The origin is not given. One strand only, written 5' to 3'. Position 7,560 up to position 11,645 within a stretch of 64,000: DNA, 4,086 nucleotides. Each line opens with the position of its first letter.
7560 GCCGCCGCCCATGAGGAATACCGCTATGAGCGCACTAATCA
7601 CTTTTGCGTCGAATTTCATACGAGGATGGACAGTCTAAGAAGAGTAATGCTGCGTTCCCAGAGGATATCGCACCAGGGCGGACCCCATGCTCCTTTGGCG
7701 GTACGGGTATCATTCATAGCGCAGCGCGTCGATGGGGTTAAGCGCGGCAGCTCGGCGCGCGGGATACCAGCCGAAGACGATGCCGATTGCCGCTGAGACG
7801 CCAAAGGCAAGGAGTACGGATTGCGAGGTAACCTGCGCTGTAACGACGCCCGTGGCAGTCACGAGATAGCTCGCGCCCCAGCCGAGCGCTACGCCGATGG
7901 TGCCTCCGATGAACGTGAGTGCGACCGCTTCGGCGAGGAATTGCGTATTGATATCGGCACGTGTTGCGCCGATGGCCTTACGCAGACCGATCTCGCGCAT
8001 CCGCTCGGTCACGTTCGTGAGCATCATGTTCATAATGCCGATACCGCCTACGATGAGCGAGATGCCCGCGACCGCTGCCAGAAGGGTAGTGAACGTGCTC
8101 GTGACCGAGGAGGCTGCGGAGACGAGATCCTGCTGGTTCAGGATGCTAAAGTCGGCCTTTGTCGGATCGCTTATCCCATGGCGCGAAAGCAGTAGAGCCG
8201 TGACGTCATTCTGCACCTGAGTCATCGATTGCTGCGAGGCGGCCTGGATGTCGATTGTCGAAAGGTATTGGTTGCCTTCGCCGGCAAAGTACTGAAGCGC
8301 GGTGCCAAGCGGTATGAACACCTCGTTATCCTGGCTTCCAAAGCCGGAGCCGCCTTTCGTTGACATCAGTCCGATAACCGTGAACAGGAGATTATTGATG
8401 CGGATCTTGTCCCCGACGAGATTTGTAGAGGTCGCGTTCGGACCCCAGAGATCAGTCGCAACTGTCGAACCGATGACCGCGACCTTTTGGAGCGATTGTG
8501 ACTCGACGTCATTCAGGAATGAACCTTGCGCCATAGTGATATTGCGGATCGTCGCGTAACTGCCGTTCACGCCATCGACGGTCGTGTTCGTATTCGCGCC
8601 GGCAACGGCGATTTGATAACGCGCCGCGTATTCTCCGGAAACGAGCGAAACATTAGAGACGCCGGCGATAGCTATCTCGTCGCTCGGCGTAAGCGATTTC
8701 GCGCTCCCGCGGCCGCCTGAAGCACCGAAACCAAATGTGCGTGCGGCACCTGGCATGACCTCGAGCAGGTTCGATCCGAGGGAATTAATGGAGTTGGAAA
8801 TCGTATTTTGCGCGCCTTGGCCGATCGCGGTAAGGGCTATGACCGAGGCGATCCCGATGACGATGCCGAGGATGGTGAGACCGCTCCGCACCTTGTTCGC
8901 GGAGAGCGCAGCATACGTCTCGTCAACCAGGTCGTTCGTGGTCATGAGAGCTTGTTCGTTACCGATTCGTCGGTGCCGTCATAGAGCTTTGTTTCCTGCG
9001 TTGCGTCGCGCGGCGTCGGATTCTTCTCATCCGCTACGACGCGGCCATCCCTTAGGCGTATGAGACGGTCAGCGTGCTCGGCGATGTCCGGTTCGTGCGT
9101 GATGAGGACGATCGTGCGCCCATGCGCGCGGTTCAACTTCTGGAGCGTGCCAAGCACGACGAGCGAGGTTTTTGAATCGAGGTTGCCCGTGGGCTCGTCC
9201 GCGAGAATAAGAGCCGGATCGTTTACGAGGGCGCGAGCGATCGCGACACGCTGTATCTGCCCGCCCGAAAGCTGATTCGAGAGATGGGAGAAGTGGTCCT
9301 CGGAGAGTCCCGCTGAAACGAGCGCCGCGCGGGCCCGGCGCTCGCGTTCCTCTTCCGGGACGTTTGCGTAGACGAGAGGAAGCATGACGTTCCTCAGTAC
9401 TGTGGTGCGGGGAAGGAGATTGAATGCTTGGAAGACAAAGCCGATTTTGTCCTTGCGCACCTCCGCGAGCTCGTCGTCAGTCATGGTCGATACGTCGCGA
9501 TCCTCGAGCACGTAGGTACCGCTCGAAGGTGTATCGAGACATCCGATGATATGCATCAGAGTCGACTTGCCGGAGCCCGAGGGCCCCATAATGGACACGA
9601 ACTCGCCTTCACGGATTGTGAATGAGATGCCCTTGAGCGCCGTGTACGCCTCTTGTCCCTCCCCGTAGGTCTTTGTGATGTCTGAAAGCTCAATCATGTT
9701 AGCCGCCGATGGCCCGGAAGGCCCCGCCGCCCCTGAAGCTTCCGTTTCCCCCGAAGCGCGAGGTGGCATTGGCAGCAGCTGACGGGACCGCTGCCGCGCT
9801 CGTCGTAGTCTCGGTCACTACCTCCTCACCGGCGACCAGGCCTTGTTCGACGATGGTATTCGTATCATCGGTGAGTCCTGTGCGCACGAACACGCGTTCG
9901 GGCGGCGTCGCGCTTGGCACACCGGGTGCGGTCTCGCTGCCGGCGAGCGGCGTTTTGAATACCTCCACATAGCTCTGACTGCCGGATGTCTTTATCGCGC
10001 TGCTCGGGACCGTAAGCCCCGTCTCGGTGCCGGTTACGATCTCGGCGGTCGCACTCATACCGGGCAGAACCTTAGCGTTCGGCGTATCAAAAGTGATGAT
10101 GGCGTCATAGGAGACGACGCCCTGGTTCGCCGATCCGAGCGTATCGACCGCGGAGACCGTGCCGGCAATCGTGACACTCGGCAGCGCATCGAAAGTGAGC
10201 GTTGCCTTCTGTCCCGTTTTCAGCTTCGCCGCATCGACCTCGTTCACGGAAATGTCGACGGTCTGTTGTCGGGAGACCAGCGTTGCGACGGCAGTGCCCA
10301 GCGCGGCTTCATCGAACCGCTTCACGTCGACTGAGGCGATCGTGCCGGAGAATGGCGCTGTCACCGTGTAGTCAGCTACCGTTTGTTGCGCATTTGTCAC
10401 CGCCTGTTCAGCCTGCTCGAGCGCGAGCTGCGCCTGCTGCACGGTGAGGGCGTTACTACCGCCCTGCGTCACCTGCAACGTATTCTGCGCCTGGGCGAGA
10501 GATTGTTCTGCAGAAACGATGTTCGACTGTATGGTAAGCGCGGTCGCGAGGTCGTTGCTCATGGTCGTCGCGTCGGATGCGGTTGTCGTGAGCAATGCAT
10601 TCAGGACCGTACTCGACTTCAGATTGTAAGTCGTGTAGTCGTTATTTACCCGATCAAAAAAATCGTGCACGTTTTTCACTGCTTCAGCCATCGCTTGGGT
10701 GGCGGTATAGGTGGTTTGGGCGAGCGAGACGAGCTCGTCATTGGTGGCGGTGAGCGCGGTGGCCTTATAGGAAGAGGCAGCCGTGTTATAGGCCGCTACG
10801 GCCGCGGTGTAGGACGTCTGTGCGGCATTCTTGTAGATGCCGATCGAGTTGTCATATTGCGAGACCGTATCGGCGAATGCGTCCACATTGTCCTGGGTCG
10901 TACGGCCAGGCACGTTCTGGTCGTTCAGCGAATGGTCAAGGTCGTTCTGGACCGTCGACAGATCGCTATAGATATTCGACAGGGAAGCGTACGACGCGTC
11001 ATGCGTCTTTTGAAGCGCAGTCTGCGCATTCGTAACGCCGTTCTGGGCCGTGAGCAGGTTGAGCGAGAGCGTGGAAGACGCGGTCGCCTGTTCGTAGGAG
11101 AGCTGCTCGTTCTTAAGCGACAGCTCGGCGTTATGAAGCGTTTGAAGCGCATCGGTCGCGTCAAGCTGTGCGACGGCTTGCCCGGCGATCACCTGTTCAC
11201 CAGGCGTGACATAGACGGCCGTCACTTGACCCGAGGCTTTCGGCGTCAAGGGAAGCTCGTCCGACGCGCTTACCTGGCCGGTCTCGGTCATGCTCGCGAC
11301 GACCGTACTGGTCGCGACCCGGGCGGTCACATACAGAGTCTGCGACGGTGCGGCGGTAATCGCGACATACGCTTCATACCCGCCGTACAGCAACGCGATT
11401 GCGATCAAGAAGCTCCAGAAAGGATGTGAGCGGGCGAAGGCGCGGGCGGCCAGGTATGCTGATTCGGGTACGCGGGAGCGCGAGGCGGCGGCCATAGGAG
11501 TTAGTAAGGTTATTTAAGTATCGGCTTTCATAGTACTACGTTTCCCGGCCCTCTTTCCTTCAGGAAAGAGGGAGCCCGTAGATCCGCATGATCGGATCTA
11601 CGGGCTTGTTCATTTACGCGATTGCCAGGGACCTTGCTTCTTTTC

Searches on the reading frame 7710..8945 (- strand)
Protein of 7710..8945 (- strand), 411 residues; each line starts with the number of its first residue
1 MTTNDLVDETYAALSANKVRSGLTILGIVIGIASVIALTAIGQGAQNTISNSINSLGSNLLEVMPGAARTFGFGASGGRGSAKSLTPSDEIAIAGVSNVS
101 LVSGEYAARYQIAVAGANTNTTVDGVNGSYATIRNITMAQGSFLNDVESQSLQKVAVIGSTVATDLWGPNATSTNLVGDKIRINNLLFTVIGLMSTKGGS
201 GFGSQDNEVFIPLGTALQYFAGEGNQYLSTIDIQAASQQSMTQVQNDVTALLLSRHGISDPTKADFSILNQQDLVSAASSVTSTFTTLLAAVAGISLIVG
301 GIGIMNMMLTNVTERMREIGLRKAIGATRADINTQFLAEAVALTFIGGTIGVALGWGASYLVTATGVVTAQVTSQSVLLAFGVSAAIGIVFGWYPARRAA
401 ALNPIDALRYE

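Call 81: search_protein_families(library=pfam, proteins=[window:7710-8945:-], max_evalue=0.00001)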
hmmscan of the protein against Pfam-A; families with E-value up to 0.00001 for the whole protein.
window:7710-8945:- (411 aa): 2 families
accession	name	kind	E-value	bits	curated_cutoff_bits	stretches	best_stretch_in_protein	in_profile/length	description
PF12704.14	MacB_PCD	-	1.9e-43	149.6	27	1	21-250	1-206/207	MacB-like periplasmic core domain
PF02687.27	FtsX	-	6e-22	78.4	25.5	1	291-404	2-120/120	FtsX-like permease C-terminal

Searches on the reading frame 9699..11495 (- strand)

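Call 81: search_protein_families(library=pfam, proteins=[window:9699-11495:-], max_evalue=0.00001)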
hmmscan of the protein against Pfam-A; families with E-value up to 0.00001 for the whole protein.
window:9699-11495:- (598 aa): 3 families
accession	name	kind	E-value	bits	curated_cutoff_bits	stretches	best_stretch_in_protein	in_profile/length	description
PF13437.12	HlyD_3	-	4.6e-11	43.8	22.2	1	377-479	1-106/106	HlyD family secretion protein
PF16576.10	HlyD_D23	-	1.1e-10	41.7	30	1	324-480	54-212/214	Barrel-sandwich domain of CusB or HlyD membrane-fusion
PF13533.13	Biotin_lipoyl_2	-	5.1e-06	26.6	29.8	0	82-112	2-32/32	Biotin-lipoyl like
